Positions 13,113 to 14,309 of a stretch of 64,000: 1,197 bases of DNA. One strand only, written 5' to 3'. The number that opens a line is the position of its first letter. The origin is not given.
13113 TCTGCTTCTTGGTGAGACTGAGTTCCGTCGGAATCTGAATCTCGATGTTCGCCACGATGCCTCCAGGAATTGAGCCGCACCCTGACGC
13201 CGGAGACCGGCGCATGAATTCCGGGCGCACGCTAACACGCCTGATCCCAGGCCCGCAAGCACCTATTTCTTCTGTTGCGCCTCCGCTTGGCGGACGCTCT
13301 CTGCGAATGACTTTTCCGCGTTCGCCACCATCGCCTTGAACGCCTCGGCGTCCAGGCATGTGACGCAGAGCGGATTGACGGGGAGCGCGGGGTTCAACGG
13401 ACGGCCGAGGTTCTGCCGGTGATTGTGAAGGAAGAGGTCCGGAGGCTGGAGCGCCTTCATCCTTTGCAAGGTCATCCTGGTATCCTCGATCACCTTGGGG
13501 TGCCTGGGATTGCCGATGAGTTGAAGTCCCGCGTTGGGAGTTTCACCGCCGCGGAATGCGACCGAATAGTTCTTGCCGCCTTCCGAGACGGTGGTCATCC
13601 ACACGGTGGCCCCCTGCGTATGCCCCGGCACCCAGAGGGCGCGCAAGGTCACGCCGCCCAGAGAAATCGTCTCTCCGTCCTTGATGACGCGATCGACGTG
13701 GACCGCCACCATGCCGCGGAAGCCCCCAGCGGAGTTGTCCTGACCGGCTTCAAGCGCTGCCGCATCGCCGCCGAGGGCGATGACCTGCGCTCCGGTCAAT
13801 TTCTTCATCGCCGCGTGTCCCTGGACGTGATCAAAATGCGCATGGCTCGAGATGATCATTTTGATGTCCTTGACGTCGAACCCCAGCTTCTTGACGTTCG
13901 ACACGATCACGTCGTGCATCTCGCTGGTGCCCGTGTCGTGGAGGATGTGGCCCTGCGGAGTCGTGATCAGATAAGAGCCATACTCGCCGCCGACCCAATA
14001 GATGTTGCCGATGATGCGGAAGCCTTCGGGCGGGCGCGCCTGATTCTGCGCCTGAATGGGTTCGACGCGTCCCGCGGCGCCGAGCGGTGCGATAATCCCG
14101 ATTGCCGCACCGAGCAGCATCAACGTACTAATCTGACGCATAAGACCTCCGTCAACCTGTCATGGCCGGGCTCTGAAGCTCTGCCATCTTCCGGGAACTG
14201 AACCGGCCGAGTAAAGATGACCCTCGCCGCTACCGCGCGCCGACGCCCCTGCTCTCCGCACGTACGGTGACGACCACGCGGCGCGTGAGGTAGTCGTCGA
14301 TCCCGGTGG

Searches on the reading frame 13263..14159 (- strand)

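Call 10: search_protein_families(library=padloc, proteins=[window:13263-14159:-], max_evalue=0.01)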
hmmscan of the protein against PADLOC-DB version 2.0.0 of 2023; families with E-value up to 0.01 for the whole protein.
window:13263-14159:- (298 aa): 1 family
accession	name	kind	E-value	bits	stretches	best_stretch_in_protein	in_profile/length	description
PDLC04675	PDC-M48B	-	0.0065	13.7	1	61-121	17-81/291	-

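Call 11: search_protein_families(library=ncbifam, proteins=[window:13263-14159:-], max_evalue=0.01)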
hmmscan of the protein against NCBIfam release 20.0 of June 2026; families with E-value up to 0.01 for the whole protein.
window:13263-14159:- (298 aa): 45 families (the best 25 are shown)
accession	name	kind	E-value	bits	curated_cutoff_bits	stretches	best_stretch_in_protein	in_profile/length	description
NF033105.1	bla_subclass_B3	equivalog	1.4e-67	227.7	240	1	42-290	4-255/257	subclass B3 metallo-beta-lactamase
NF000459.2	blaSPG-1_fam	exception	1.4e-48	165.4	550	1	12-287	3-272/285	SPG-1 family subclass B3 metallo-beta-lactamase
NF012140.0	blaBJP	exception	3.4e-45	154.1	600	1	39-247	33-242/294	BJP family subclass B3 metallo-beta-lactamase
NF000427.2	blaCAU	exception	2.5e-44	151.5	500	1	38-249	3-216/262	CAU/MBL1b family subclass B3 metallo-beta-lactamase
NF033184.1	B3_Acin_new1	exception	9.2e-43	146.4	580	1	44-288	32-277/283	putative subclass B3 metallo-beta-lactamase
NF000405.1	HARLDQ_not_B3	exception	1.4e-42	146.1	350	1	39-249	18-226/267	HARLDQ motif MBL-fold protein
NF041137.2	B3_blaSPR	exception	4.5e-40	137.9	550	1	38-249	39-251/296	SPR family subclass B3 metallo-beta-lactamase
NF033185.1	B3_Acin_new2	exception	5.1e-39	134.2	625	1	44-249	34-240/285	putative subclass B3 metallo-beta-lactamase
NF000438.2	blaPOM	exception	7.3e-39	133.7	610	1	32-278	27-274/286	POM family subclass B3 metallo-beta-lactamase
NF047339.1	blaCSR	exception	1.2e-36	126.4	600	1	39-253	40-252/295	CSR family subclass B3 metallo-beta-lactamase-like protein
NF000216.2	blaFEZ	exception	5.2e-36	124.2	600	1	43-248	26-235/282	FEZ family subclass B3 metallo-beta-lactamase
NF033106.1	blaL1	exception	7.9e-35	120.2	560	1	55-249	53-248/290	L1 family subclass B3 metallo-beta-lactamase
NF000287.1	SMB1_fam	exception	1.7e-34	119.5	400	1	28-237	11-224/280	SMB-1 family subclass B3 metallo-beta-lactamase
NF040644.1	blaPAM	exception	3.7e-34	118.2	615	1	38-288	34-283/287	PAM family subclass B3 metallo-beta-lactamase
NF040470.1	blaEAM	exception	7.2e-34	117.2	660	1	34-188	56-214/318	EAM family subclass B3 metallo-beta-lactamase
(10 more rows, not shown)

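Call 28: search_protein_families(library=pfam, proteins=[window:13263-14159:-], max_evalue=0.01)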
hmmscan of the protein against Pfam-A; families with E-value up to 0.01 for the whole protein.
window:13263-14159:- (298 aa): 3 families
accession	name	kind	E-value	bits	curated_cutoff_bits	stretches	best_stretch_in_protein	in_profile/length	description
PF00753.33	Lactamase_B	-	2.8e-16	60.5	22.7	1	62-184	8-134/196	Metallo-beta-lactamase superfamily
PF12706.13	Lactamase_B_2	-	3.7e-06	27.1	27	1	72-202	3-130/200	Beta-lactamase superfamily domain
PF19583.5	ODP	-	0.00041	20.7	27.2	1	62-126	5-69/194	ODP family beta lactamase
